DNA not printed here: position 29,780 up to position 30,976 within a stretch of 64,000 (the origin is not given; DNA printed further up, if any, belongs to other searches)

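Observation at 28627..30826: Homogentisate dioxygenase translationally coupled to a heme-oxygenase-like (HDO-type) putative di-iron enzyme instead of fahA/maiA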

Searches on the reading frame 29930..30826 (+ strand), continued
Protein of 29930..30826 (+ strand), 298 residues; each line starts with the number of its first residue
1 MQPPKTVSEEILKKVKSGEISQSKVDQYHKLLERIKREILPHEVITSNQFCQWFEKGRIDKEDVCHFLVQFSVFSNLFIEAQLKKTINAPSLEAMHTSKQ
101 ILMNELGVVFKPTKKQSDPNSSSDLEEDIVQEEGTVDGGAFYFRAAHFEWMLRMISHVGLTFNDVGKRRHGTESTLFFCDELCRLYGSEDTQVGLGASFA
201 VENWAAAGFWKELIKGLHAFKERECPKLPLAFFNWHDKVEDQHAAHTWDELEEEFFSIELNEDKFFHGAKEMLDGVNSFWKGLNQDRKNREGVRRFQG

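Call 24: fold_search(model_id=the predicted structure, library=pdb)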
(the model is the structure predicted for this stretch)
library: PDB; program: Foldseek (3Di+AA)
matches with E <= 10: 263; with E <= 0.001: 3
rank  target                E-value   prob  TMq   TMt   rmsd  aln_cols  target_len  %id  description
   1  8vag_A                4.4e-05  1.00  0.51  0.66   6.6       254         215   16  Crystal structure of MnII/MnII CtCADD from Chlamydia trachomatis (released 2024-11-06)
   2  8va9_A                1.0e-04  1.00  0.51  0.67   6.4       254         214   16  Crystal structure of FeII/MnII CtCADD from Chlamydia trachomatis (released 2024-11-06)
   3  1rcw_B                1.3e-04  1.00  0.50  0.65   6.8       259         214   16  Crystal structure of CT610 from Chlamydia trachomatis (released 2004-05-04)
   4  3b5p                  2.2e-03  1.00  0.51  0.63   5.7       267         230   16  Crystal structure of a cadd-like protein of unknown function (npun_f6505) from nostoc punctiforme pcc 73102 at 2.00 A re (released 2007-11-13)
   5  3dde_A                2.3e-03  1.00  0.44  0.54   7.2       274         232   12  Crystal structure of a domain of unknown function with a heme oxygenase-like fold (sden_3740) from shewanella denitrif (released 2008-06-24)
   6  4wwj_A                3.7e-03  1.00  0.55  0.63   4.7       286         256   11  UndA, an oxygen-activating, non-heme iron dependent desaturase/decarboxylase (released 2014-12-24)
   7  3dde_B                3.7e-03  1.00  0.43  0.53   8.1       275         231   13  Crystal structure of a domain of unknown function with a heme oxygenase-like fold (sden_3740) from shewanella denitrif (released 2008-06-24)
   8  7twa_C                4.2e-03  1.00  0.48  0.61   6.4       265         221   13  Crystal structure of apo BesC from Streptomyces cattleya (released 2022-04-13)
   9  2gm7_D                4.9e-03  1.00  0.47  0.60   5.7       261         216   13  TenA Homolog/Thi-4 Thiaminase from Pyrobaculum Aerophilum (released 2006-04-18)
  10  7twa_A                4.9e-03  1.00  0.43  0.54   9.0       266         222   16  Crystal structure of apo BesC from Streptomyces cattleya (released 2022-04-13)
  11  7twa_B                5.4e-03  1.00  0.50  0.63   5.9       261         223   15  Crystal structure of apo BesC from Streptomyces cattleya (released 2022-04-13)
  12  8w1q_B                7.4e-03  1.00  0.47  0.44   6.2       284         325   12  Aerobic crystal structure of iron-bound FlcD from Pseudomonas aeruginosa (released 2024-07-31)
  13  5vrc_D                8.1e-03  1.00  0.42  0.53   7.6       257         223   10  Crystal structure for Methylobacterium extorquens PqqC (truncation of natural CD fusion) (released 2018-05-16)
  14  3b5o                  9.4e-03  1.00  0.47  0.58   6.2       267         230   16  CRYSTAL STRUCTURE OF A CADD-LIKE PROTEIN OF UNKNOWN FUNCTION (NPUN_F6505) FROM NOSTOC PUNCTIFORME PCC 73102 AT 1.35 A RE (released 2007-11-13)
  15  4wx0_B                1.1e-02  1.00  0.52  0.59   5.8       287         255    9  UndA complexed with beta-hydroxydodecanoic acid (released 2014-12-24)
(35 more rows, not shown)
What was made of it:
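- Foldseek: CADD E 4e-5 (call 24).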

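Call 25: search_solved_structures(query=A1, max_evalue=10, show_alignments=5)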
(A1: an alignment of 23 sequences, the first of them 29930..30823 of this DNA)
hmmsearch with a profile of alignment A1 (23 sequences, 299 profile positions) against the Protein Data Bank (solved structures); distinct sequences matched with E-value up to 10: 0.

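Call 27: search_solved_structures(query=A2, max_evalue=10, show_alignments=5)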
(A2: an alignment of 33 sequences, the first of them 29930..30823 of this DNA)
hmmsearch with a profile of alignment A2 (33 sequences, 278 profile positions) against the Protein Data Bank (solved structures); distinct sequences matched with E-value up to 10: 5.
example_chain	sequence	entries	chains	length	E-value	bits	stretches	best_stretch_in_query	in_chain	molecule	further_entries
7twa_A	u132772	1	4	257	0.0016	20.9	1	133-270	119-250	4-chloro-allylglycine synthase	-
9pj4_A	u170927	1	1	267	0.0018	20.8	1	147-272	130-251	4-aminobenzoate synthase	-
3b5o_A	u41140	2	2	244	0.0054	19.2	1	132-274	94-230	CADD-like protein of unknown function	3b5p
3mvu_A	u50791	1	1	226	0.078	15.4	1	49-181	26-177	TenA family transcriptional regulator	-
3dde_A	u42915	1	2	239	0.08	15.4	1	195-247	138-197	TENA/THI-4 protein, Domain of Unknown Function with a Heme Oxygenase-like Fold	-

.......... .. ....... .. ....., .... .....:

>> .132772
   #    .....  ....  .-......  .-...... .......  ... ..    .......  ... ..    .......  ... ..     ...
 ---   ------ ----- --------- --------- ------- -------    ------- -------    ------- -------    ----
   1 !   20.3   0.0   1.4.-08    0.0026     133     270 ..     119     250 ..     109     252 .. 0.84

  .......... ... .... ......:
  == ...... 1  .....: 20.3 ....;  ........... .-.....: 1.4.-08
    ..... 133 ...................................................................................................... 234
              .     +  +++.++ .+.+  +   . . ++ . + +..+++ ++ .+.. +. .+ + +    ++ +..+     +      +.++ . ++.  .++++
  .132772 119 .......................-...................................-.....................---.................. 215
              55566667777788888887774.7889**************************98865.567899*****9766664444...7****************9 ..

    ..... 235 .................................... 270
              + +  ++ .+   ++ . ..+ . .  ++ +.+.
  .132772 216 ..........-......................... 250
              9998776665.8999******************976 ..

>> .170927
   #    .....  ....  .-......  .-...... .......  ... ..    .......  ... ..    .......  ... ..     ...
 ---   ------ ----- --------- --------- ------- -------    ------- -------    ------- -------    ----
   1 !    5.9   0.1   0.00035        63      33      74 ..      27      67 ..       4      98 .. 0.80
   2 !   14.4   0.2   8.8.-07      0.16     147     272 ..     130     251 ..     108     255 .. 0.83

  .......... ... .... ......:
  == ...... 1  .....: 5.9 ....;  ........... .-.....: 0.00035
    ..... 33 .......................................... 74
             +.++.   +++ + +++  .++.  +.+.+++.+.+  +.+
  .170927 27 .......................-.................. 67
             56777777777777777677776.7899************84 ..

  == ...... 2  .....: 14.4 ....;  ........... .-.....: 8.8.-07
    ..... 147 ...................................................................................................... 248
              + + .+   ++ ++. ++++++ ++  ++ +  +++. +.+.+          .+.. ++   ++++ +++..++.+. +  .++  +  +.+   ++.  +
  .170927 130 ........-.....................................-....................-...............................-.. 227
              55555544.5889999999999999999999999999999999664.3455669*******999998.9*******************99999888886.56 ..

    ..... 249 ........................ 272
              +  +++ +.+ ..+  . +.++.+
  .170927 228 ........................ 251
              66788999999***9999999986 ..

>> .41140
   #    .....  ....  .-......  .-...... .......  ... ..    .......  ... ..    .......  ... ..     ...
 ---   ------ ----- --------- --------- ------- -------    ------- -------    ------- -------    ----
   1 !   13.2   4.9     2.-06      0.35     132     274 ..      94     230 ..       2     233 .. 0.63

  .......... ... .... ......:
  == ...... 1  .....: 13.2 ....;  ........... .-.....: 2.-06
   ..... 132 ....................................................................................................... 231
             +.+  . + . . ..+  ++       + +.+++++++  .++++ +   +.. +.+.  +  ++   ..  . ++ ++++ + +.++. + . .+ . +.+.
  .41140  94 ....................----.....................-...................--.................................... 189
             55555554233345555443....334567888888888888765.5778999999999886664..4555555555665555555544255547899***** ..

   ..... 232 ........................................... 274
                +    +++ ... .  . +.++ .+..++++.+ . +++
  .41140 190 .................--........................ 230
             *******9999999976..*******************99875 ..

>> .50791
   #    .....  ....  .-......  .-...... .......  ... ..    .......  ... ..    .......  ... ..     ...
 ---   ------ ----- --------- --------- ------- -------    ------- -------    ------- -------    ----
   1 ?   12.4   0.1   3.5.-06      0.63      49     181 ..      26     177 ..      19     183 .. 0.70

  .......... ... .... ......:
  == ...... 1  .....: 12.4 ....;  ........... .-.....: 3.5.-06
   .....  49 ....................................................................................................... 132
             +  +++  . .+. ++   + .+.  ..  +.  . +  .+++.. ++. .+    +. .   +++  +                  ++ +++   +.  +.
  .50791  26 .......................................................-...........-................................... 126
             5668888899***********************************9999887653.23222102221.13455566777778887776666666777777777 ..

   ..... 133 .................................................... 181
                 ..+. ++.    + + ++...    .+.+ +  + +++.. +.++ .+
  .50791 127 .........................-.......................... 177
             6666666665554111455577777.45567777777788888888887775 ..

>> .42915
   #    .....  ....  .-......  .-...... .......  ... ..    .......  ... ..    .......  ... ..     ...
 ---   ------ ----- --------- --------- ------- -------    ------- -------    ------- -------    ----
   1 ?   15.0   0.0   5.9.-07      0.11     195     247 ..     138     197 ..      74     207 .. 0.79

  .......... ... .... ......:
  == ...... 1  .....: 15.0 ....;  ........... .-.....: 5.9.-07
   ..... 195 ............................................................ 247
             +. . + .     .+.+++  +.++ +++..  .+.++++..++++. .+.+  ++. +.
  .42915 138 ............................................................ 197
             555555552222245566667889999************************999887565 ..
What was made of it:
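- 30242..30244 (+): Codon for E105, an invariant carboxylate at the end of helix 92-105. Candidate sixth metal ligand. The ligand role is inferred: it is not covered by the profile alignments to solved HDOs (call 27).
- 30533..30535 (+): Codon for E202 (AVENW), aligned with the core-helix-2 Glu of BesC and of the 4-aminobenzoate synthase 9pj4. Call 27.
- Closest known: CtCADD / NePabS. Same: A Glu on core helix 2 and the H-x3-(D/E)-x2-H motif on core helix 3 align (call 27).
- Tried and rejected: Only the broader profile A2 reached BesC and CADD-type proteins (call 27).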

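Call 33: search_protein_families(library=pfam, proteins=[L016:5429-6517:+, L016:6527-7699:+, L016:7696-8598:+, L016:8595-9911:+, L016:3401-5422:+, L047:11148-12272:+, L079:9271-9789:-, L023:14121-14735:+, L046:8888-9709:-, L071:12050-12622:+], max_evalue=0.001)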
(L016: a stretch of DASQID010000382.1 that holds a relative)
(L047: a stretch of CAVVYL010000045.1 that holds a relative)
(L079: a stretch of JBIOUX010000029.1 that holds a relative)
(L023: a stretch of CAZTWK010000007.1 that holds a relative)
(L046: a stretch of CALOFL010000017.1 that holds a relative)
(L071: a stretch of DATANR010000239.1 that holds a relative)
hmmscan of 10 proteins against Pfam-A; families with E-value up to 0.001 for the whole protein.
L016:5429-6517:+ (362 aa): 4 families
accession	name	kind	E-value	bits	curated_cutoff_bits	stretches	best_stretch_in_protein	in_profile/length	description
PF00903.31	Glyoxalase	-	1.2e-20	74.5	20.6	2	10-114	1-101/121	Glyoxalase/Bleomycin resistance protein/Dioxygenase superfamily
PF13669.12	Glyoxalase_4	-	7.3e-14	52.4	27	1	12-112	1-98/109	Glyoxalase/Bleomycin resistance protein/Dioxygenase superfamily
PF14696.12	Glyoxalase_5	-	3e-11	44.1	27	1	3-134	2-120/139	Hydroxyphenylpyruvate dioxygenase, HPPD, N-terminal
PF13468.12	Glyoxalase_3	-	8.7e-05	23.1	25.1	0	230-277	61-102/176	Glyoxalase-like domain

L016:6527-7699:+ (390 aa): 2 families
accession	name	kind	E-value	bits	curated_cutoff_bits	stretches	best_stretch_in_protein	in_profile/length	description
PF20510.4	HgmA_N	-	1.5e-12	47.8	20.2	1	63-252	90-271/273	Homogentisate 1,2-dioxygenase N-terminal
PF07883.17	Cupin_2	-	1.8e-07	31.2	27.2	1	107-173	4-69/70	Cupin domain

L016:7696-8598:+ (300 aa): 0 families

L016:8595-9911:+ (438 aa): 2 families
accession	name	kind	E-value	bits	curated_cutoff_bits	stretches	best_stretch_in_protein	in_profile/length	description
PF01557.24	FAA_hydrolase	-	2e-35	122.8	23.9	1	140-435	4-212/214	Fumarylacetoacetate (FAA) hydrolase C-terminal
PF09298.16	FAA_hydrolase_N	-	3e-21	76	25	1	30-133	1-105/105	Fumarylacetoacetase N-terminal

L016:3401-5422:+ (673 aa): 3 families
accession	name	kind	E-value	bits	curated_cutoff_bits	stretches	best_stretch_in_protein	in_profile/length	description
PF00501.34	AMP-binding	-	8.2e-73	245.8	29.9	1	109-500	4-384/384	AMP-binding enzyme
PF13193.12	AMP-binding_C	-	7.1e-25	88.2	24.5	1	553-631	1-76/76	AMP-binding enzyme C-terminal domain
PF16177.11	ACAS_N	-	3.4e-06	27.2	27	1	48-105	1-55/55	Acetyl-coenzyme A synthetase N-terminus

L047:11148-12272:+ (374 aa): 3 families
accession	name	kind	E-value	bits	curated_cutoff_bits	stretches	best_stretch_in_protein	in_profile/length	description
PF00155.27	Aminotran_1_2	-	1.1e-58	199.6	19.7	1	40-365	2-361/361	Aminotransferase class I and II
PF04864.19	Alliinase_C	-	6.1e-05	22.5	22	1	93-251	69-215/363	Allinase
PF00266.25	Aminotran_5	-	0.00082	18.9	21.5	0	102-198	77-175/371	Aminotransferase class-V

L079:9271-9789:- (172 aa): 6 families
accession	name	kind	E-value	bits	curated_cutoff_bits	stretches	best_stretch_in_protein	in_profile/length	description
PF01037.27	AsnC_trans_reg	-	6.7e-19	68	25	1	74-140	4-72/73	Lrp/AsnC ligand binding domain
PF13412.12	HTH_24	-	5.4e-09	35.9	21.9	1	7-52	3-48/48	Winged helix-turn-helix DNA-binding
PF13404.12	HTH_AsnC-type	-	2.9e-06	27.4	27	1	8-45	4-41/42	AsnC-type helix-turn-helix domain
PF01047.28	MarR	-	0.00026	21.3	24.6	1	6-53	2-49/59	MarR family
PF12802.13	MarR_2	-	0.00076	20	27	0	5-52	3-51/61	MarR family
PF22482.2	AsnC_trans_reg_3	-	0.00099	19.6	24.4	0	76-123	20-66/95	PF0864 C-terminal dimeric alpha+beta barrel domain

L023:14121-14735:+ (204 aa): 1 family
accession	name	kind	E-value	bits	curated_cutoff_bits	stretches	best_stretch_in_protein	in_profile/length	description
PF01613.24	Flavin_Reduct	-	9.1e-28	97.7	27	1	23-169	4-137/153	Flavin reductase like domain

L046:8888-9709:- (273 aa): 0 families

L071:12050-12622:+ (190 aa): 1 family
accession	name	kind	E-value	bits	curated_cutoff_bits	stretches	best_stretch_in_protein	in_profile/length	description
PF05685.18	Uma2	-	2.1e-17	63.6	27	1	23-185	14-171/172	Putative restriction endonuclease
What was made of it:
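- Pfam confirmed the L023 gene (call 33).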

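Call 35: list_cluster_members(proteins=[P0126, P0133, P0001])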
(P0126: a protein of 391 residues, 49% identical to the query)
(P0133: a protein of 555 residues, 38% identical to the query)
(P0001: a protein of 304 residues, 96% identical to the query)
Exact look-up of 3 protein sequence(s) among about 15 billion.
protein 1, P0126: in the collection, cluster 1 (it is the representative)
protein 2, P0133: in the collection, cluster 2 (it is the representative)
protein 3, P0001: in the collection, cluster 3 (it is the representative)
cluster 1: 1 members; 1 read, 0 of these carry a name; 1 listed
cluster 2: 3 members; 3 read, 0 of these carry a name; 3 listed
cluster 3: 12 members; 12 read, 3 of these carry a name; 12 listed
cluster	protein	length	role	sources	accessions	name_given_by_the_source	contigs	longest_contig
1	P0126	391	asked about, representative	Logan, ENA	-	-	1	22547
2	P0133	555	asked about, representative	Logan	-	-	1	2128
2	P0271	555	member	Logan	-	-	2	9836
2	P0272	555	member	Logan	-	-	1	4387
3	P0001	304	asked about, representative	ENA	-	-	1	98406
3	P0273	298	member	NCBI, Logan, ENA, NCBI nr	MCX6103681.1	MAG: hypothetical protein NT000_10545 [Proteobacteria bacterium] | hypothetical protein [Pseudomonadota bacterium]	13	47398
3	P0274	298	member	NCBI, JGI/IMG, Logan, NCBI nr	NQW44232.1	MAG: hypothetical protein HQ462_02370 [Deltaproteobacteria bacterium] | hypothetical protein [Deltaproteobacteria bacterium]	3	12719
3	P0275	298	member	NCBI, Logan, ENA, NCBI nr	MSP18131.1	MAG: hypothetical protein EXR74_01030 [Bdellovibrionales bacterium] | hypothetical protein [Bdellovibrionales bacterium]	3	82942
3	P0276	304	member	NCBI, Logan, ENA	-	-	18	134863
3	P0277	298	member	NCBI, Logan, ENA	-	-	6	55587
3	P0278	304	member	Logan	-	-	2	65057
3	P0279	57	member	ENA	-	-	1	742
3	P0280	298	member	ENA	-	-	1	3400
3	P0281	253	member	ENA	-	-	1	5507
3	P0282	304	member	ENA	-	-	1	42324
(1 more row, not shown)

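Call 36: find_encoding_contigs(protein=P0126, flank=10000, max_places=1)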
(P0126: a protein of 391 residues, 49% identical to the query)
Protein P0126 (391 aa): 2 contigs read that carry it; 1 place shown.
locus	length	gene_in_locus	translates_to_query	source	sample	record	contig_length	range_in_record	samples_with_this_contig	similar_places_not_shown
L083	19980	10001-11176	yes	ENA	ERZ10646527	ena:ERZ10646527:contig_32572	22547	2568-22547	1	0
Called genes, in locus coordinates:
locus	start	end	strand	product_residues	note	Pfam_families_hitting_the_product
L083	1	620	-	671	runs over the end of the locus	-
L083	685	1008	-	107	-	-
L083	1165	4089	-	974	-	-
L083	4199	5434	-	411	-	PF00089:Trypsin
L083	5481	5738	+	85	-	PF01826:TIL, PF25962:TIL_OTOGL_Mucin (weak)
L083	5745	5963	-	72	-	-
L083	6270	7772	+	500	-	-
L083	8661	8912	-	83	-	-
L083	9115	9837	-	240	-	PF19196:DUF5871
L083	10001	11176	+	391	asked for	PF00173:Cyt-b5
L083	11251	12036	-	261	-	PF05153:MIOX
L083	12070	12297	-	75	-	PF19883:DUF6356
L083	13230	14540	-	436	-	PF01053:Cys_Met_Meta_PP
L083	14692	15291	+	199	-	-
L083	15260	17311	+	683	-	-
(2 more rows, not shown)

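Call 37: find_encoding_contigs(protein=P0058, flank=10000, max_places=1)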
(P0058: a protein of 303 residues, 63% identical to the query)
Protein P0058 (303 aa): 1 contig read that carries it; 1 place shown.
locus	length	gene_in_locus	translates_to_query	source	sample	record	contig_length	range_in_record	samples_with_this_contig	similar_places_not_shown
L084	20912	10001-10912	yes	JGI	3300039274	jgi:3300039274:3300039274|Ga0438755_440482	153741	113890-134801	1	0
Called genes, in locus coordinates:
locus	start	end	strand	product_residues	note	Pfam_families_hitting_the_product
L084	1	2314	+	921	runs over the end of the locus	PF13085:Fer2_3 (weak), PF01799:Fer2_2, PF01315:Ald_Xan_dh_C, PF02738:MoCoBD_1, PF20256:MoCoBD_2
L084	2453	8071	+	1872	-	PF00289:Biotin_carb_N, PF02786:CPSase_L_D2, PF02222:ATP-grasp (weak), PF07478:Dala_Dala_lig_C, PF02785:Biotin_carb_C, PF00364:Biotin_lipoyl, PF08326:ACC_central, PF01039:Carboxyl_trans, +1 more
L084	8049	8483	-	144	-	-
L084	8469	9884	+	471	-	PF00128:Alpha-amylase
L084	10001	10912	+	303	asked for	-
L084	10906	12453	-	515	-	PF00069:Pkinase, PF03109:ABC1 (faint), PF07714:PK_Tyr_Ser-Thr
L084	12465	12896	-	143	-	-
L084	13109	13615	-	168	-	-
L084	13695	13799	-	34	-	-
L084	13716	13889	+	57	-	-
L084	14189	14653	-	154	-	-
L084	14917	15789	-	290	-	-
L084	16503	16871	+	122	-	-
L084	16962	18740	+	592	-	PF01336:tRNA_anti-codon, PF00152:tRNA-synt_2, PF02938:GAD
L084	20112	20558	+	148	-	-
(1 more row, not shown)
